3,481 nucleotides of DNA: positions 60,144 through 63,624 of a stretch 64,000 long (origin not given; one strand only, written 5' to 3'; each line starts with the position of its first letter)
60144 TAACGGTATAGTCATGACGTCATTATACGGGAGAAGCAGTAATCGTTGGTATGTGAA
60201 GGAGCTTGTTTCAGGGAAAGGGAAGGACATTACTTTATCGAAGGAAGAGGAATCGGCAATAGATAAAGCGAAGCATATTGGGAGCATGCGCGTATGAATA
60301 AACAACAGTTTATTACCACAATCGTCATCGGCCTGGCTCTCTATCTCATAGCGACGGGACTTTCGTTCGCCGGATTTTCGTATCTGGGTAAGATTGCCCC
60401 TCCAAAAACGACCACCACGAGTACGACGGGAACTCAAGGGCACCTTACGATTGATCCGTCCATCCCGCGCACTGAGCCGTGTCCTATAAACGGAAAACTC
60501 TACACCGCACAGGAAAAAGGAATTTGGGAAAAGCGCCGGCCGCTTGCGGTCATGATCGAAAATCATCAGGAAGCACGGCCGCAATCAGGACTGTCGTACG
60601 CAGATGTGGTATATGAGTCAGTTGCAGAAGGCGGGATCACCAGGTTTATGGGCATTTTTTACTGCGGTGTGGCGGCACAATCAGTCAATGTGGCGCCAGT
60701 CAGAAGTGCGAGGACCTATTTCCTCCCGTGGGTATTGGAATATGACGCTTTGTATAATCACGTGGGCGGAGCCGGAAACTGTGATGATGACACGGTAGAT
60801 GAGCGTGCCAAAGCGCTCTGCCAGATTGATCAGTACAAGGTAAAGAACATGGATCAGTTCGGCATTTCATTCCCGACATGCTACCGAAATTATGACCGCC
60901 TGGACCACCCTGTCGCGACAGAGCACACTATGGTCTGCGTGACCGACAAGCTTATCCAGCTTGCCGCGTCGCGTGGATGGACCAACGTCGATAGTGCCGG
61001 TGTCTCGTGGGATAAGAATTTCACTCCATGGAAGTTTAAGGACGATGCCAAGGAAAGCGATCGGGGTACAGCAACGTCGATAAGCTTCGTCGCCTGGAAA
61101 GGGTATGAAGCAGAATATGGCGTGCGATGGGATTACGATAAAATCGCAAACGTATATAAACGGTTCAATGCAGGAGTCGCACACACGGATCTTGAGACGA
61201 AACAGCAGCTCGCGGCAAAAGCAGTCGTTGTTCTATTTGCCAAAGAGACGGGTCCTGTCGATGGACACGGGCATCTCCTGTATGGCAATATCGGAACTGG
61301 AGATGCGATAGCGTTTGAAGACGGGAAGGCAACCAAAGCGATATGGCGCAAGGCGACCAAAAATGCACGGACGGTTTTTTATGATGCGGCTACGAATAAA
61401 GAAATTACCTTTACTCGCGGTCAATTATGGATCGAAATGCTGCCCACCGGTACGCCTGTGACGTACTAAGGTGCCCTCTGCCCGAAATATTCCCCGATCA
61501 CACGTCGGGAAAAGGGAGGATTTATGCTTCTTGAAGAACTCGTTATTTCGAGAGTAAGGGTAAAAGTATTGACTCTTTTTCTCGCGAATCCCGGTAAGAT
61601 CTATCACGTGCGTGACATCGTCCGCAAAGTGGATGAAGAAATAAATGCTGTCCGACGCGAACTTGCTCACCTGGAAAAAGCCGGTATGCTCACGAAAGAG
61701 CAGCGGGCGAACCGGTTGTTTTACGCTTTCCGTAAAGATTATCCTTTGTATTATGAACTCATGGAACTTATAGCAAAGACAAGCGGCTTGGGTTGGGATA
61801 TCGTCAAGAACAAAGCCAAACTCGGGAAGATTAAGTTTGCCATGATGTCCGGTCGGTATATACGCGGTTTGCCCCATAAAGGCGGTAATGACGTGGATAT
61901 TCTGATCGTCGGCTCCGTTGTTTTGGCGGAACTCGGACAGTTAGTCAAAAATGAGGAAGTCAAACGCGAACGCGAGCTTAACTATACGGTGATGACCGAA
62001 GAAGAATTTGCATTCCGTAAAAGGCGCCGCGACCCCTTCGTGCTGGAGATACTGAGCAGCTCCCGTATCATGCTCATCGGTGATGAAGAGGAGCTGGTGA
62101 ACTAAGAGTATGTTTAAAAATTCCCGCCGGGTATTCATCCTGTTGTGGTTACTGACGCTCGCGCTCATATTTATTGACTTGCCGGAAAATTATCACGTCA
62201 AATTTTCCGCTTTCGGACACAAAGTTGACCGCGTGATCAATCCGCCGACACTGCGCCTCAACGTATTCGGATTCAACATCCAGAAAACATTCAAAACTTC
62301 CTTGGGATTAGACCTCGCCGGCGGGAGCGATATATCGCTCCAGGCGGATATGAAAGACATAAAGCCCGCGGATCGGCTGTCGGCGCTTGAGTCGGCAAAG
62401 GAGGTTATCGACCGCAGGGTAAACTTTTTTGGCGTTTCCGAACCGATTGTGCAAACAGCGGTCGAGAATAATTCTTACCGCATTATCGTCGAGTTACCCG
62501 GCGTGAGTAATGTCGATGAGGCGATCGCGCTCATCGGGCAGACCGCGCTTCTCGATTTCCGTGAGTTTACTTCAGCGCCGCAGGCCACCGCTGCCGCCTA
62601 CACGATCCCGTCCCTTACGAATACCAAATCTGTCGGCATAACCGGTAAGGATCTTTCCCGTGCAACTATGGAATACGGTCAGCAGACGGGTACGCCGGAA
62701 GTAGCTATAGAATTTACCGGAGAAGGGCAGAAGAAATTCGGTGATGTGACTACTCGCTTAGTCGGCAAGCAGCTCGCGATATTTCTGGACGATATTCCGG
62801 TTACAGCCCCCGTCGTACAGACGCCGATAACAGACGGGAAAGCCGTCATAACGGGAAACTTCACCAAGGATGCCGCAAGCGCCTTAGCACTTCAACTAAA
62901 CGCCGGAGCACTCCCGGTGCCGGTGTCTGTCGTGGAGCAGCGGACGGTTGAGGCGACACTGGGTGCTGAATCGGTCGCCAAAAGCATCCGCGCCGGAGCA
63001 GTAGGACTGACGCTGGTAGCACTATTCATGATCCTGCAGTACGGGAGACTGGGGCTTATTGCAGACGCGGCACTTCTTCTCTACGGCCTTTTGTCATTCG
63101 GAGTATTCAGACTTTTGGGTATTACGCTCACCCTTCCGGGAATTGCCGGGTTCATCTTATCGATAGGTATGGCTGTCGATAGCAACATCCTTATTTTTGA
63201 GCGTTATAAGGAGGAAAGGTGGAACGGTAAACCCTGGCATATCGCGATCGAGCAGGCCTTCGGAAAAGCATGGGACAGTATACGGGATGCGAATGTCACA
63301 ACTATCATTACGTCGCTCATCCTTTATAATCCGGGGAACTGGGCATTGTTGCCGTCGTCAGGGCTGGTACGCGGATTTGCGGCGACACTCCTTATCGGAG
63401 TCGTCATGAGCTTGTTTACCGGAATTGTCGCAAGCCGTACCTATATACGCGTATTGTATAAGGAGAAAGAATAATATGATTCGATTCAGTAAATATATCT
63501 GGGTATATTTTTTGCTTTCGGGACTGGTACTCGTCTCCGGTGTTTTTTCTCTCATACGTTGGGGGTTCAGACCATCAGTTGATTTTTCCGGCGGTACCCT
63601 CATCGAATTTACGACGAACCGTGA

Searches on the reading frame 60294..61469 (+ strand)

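Call 66: search_protein_families(library=pfam, proteins=[window:60294-61469:+], max_evalue=0.0001)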
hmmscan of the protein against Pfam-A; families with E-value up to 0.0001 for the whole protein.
window:60294-61469:+ (391 aa): 2 families
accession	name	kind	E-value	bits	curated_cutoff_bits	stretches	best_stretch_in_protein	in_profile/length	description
PF11258.13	DUF3048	-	2.4e-34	119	25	1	79-229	12-147/148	Protein of unknown function (DUF3048) N-terminal domain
PF17479.7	DUF3048_C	-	2.7e-23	82.9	25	1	273-380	7-114/114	Protein of unknown function (DUF3048) C-terminal domain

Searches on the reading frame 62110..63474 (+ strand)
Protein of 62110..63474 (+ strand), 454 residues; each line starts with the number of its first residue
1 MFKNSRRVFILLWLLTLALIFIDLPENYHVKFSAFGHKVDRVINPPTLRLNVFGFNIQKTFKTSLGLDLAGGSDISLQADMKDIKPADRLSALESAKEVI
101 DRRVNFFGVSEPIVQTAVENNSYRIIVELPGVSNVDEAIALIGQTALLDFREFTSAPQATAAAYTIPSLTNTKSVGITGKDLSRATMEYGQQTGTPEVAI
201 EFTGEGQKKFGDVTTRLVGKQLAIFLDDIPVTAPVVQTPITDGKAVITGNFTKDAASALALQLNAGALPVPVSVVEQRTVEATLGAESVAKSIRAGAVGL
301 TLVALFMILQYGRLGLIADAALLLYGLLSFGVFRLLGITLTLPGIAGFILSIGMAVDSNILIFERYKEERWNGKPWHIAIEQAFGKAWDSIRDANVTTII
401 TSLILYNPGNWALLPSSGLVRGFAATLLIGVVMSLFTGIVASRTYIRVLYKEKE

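Call 66: search_protein_families(library=pfam, proteins=[window:62110-63474:+], max_evalue=0.0001)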
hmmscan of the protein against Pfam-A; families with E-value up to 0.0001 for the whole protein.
window:62110-63474:+ (454 aa): 5 families
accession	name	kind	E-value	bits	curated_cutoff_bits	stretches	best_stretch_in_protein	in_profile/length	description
PF22599.2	SecDF_P1_head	-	4.5e-30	104.3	27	1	172-270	16-114/114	SecDF, P1 head subdomain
PF21760.3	SecD_1st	-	1.4e-18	66.5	27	1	94-152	2-57/60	Protein translocase subunit SecDF, P1 domain, N-terminal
PF02355.23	SecD_SecF_C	-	2.3e-10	40.6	20.5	1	273-444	14-181/189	Protein export membrane protein SecD/SecF, C-terminal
PF03176.21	MMPL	-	1.1e-05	24.9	20.5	1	330-405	191-265/333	MMPL family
PF00873.25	ACR_tran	-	1.5e-05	23.3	28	1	278-438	322-478/1021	AcrB/AcrD/AcrF family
